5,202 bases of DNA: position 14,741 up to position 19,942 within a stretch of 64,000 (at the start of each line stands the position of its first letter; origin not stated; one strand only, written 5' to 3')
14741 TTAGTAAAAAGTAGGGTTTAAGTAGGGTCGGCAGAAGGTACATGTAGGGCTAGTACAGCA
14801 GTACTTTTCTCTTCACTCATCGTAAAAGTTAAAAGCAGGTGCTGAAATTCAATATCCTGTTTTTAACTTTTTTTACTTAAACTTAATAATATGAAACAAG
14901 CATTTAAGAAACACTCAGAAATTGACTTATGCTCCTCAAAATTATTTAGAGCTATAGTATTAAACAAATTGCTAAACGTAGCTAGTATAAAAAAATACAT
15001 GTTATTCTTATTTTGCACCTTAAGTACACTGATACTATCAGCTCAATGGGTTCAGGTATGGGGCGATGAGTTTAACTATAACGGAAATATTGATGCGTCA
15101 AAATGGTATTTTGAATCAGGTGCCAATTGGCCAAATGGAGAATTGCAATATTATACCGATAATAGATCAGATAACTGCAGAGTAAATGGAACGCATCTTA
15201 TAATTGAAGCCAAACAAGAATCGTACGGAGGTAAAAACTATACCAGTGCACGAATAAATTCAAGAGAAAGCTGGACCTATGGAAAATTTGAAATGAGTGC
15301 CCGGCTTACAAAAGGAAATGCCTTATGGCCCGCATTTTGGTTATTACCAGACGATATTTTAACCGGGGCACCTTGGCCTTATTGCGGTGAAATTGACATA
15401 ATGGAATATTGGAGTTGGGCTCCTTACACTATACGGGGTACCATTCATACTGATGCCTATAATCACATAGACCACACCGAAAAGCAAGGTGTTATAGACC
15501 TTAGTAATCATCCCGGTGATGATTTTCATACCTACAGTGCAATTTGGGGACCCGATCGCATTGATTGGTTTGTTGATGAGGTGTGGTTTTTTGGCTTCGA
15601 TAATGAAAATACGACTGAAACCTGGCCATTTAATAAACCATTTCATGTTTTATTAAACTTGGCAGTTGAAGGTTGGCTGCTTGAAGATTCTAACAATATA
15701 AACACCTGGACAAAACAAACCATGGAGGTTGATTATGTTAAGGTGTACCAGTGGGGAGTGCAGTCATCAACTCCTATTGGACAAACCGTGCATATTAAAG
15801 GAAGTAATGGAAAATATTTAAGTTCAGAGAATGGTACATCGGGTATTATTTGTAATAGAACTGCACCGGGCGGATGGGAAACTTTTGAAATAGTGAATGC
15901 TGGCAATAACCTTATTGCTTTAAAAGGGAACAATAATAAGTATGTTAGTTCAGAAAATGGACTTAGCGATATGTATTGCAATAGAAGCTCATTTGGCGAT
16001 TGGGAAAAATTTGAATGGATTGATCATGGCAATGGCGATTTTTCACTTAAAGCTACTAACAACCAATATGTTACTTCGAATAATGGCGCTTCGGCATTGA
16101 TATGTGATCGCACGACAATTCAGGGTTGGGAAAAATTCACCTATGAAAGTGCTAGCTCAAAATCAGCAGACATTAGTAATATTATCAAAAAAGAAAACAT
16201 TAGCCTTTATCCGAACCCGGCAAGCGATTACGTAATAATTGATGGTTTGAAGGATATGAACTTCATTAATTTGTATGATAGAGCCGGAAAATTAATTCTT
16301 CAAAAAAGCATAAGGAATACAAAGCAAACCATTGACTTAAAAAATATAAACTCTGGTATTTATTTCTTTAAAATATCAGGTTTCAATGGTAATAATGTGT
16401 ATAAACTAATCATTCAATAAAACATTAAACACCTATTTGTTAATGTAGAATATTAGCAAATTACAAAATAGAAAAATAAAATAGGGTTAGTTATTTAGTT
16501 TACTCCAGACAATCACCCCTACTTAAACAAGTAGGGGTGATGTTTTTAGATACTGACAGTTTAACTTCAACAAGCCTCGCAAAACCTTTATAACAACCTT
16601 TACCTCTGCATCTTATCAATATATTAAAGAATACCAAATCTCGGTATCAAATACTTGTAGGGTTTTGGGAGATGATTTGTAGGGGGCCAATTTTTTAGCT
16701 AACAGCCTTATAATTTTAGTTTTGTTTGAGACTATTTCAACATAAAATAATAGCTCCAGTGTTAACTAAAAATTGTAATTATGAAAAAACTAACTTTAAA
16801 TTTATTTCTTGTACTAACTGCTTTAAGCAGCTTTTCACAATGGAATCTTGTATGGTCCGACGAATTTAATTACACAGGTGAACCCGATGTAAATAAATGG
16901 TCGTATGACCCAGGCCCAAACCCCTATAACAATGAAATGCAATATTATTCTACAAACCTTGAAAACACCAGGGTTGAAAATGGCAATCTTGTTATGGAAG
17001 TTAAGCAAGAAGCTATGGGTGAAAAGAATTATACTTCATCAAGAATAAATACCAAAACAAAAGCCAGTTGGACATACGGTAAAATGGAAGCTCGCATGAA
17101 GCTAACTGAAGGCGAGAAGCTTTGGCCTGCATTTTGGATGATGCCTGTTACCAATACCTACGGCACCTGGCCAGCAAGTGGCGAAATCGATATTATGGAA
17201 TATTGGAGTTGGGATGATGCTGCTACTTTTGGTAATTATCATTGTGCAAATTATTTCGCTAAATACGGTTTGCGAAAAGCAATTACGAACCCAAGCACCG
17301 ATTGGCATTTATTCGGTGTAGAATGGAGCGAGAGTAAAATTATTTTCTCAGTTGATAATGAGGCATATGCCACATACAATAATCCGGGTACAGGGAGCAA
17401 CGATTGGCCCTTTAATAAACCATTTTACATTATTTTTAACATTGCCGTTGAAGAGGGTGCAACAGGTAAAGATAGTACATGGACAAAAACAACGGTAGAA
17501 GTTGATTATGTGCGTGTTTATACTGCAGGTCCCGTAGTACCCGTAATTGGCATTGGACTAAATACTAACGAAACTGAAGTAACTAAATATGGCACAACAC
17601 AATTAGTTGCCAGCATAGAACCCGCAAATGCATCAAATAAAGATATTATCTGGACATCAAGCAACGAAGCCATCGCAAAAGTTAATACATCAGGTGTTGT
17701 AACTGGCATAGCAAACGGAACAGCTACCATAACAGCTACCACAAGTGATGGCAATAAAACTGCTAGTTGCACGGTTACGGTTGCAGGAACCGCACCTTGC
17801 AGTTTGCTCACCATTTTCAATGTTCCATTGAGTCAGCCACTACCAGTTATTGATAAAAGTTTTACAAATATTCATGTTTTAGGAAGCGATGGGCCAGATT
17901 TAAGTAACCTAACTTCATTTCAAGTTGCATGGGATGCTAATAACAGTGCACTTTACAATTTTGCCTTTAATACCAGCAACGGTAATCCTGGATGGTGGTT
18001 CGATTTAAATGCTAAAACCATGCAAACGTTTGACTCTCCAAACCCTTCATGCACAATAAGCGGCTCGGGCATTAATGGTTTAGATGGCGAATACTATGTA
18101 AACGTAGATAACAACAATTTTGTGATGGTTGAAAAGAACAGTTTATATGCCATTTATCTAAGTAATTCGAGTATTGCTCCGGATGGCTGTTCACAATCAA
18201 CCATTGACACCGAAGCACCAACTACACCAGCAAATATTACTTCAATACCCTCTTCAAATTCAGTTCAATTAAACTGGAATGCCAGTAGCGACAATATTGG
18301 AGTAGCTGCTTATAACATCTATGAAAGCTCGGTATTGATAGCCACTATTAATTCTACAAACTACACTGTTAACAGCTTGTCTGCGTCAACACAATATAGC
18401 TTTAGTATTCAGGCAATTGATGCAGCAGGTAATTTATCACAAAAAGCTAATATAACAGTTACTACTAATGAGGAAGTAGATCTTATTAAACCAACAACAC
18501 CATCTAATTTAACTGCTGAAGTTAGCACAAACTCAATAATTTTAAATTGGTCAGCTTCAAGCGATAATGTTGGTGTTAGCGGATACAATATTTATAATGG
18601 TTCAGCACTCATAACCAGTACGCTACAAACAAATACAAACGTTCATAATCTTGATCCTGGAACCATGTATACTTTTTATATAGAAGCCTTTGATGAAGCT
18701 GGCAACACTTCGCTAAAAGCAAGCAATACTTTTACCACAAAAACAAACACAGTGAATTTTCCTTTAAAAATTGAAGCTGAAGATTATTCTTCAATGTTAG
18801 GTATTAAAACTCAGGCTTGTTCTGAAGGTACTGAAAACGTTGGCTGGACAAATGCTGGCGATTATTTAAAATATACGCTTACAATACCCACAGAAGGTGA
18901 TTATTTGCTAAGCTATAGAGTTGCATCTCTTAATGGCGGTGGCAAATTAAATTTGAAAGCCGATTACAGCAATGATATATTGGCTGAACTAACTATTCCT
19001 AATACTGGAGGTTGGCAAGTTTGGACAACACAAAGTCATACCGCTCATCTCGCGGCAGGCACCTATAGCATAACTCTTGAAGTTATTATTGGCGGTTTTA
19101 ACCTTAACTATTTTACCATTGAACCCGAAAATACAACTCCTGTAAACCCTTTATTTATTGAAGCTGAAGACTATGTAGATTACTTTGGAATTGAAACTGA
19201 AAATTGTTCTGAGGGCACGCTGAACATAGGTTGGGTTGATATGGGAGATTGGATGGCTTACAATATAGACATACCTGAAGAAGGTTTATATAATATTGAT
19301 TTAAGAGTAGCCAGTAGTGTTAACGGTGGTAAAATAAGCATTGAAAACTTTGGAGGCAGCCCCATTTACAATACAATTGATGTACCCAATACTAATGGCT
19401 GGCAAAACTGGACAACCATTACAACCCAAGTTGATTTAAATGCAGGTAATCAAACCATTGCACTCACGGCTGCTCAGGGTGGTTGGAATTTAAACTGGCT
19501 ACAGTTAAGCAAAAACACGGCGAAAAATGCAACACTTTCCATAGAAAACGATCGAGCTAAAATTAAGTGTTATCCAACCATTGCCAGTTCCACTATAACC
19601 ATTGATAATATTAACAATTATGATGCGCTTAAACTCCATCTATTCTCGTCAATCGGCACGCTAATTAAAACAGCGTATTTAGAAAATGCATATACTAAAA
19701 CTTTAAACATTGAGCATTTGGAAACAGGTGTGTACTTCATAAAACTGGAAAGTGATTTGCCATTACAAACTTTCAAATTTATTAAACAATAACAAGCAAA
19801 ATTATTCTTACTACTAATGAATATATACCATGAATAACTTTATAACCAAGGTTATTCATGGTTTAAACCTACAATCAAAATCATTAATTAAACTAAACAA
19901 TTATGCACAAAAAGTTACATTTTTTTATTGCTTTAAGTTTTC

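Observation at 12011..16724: Helically phased TAGGG(T) direct repeats at a fixed ~38 bp from the -7 box of every GH16 transcription unit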

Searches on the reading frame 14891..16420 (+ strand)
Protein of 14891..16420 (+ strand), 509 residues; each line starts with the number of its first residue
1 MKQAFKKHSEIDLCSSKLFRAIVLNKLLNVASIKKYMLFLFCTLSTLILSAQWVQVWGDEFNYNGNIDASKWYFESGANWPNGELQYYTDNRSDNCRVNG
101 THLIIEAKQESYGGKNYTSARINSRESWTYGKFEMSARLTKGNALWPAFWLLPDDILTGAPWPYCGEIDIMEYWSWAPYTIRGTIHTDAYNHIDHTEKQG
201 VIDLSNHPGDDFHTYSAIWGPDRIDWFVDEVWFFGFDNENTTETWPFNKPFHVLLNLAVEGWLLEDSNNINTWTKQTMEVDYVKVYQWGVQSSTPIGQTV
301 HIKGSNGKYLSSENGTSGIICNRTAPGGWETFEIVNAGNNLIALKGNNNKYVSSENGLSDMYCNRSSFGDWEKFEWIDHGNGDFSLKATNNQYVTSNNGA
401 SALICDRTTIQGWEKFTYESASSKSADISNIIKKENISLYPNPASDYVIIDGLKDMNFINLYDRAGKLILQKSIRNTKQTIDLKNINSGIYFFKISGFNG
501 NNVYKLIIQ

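Call 8: search_protein_families(library=pfam, proteins=[window:14891-16420:+])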
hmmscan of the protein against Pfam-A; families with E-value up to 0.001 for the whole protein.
window:14891-16420:+ (509 aa): 4 families
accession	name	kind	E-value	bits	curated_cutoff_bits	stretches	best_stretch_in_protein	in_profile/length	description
PF00722.28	Glyco_hydro_16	-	7.4e-21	74.8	22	1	89-282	7-173/175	Glycosyl hydrolases family 16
PF18962.6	Por_Secre_tail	-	6.3e-14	52.5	27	1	439-508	1-75/75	Secretion system C-terminal sorting domain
PF25490.1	DUF7910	-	7.5e-10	39.4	35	1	348-423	17-95/140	Domain of unknown function (DUF7910)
PF06229.18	FRG1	-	3.3e-06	27.4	27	1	326-436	24-131/189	FRG1-like domain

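Call 11: find_encoding_contigs(protein=window:14891-16420:+, flank=10000, max_places=10)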
Protein window:14891-16420:+ (509 aa): 1 contig read that carries it; 1 place shown.
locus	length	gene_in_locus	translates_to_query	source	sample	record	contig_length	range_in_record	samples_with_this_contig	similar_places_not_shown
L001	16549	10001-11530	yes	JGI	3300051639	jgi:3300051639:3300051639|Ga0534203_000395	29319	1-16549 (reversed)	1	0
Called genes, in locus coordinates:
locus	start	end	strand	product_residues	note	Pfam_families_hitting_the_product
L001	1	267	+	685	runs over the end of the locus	PF13380:CoA_binding_2, PF13607:Succ_CoA_lig, PF13549:ATP-grasp_5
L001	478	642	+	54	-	-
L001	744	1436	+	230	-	-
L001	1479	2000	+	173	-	PF00258:Flavodoxin_1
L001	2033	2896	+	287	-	PF00140:Sigma70_r1_2, PF04542:Sigma70_r2, PF04539:Sigma70_r3, PF04545:Sigma70_r4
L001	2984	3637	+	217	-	PF00834:Ribul_P_3_epim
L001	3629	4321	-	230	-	-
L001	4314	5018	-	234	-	PF24686:FLQE3_permease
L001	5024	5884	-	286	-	PF00005:ABC_tran, PF13304:AAA_21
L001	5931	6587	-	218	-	PF00440:TetR_N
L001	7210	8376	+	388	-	PF26113:GH16_XgeA, PF00722:Glyco_hydro_16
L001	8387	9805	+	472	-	PF26113:GH16_XgeA, PF00722:Glyco_hydro_16, PF03422:CBM_6, PF18099:CBM_35_2 (weak), PF24108:DUF7383 (weak), PF18962:Por_Secre_tail (weak)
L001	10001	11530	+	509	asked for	PF26113:GH16_XgeA, PF00722:Glyco_hydro_16, PF06229:FRG1 (faint), PF25490:DUF7910 (faint), PF18962:Por_Secre_tail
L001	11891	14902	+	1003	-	PF00722:Glyco_hydro_16, PF02368:Big_2, PF00041:fn3 (weak), PF00041:fn3, PF03422:CBM_6, PF18099:CBM_35_2, PF03422:CBM_6, PF18962:Por_Secre_tail, +3 more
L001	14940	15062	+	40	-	-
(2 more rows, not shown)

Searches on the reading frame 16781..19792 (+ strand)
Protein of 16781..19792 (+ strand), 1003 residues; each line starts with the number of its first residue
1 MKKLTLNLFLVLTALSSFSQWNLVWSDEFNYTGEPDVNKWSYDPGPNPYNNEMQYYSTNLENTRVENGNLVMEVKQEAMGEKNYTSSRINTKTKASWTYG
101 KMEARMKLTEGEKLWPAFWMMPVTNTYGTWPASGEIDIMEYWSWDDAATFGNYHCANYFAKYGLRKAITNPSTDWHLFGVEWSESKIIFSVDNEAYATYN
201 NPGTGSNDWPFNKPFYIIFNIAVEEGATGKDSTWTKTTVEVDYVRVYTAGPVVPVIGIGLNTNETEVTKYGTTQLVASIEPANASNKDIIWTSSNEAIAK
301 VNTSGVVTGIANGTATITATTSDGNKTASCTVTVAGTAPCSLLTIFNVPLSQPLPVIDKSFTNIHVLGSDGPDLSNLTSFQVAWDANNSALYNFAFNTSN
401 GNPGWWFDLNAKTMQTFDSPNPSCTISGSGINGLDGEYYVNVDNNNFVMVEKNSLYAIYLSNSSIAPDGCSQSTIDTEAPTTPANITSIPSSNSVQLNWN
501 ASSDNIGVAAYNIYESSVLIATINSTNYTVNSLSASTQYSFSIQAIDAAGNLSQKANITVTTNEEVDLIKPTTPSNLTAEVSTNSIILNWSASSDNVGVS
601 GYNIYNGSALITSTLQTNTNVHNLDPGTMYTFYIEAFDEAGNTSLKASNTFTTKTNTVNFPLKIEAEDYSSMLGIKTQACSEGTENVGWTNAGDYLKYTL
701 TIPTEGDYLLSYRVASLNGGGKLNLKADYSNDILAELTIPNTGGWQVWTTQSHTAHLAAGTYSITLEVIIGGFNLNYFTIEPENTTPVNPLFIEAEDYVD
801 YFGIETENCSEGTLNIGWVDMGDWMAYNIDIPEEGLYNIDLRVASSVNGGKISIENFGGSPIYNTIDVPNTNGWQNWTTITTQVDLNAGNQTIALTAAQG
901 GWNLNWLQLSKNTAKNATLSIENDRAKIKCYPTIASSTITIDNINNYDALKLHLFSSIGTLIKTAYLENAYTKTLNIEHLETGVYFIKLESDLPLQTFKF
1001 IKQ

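Call 8: search_protein_families(library=pfam, proteins=[window:16781-19792:+])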
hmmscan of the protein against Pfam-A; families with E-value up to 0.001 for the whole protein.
window:16781-19792:+ (1003 aa): 8 families
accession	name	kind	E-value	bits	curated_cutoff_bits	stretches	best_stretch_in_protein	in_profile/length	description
PF03422.21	CBM_6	-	3.1e-50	170.1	28.9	2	794-911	1-125/125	Carbohydrate binding module (family 6)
PF00722.28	Glyco_hydro_16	-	2.9e-19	69.7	22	1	60-244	11-174/175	Glycosyl hydrolases family 16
PF18099.7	CBM_35_2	-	9.7e-19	67.9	23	2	679-780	11-112/112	Carbohydrate binding module (family 35)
PF00041.27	fn3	-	1.1e-17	64.5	25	2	573-643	2-75/84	Fibronectin type III domain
PF02368.24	Big_2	-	3.3e-16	59.4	22.8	1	258-332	5-79/79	Bacterial Ig-like domain (group 2)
PF24108.1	DUF7383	-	4.2e-07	30.7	27.9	0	865-896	72-103/123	Family of unknown function (DUF7383)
PF18962.6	Por_Secre_tail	-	9.8e-07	29.4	27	1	931-993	2-66/75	Secretion system C-terminal sorting domain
PF25059.1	FN3_DSCAM-DSCAML_C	-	1.9e-06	28.5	39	0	615-656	43-82/89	DSCAM/DSCAML C-terminal Fn3-like domain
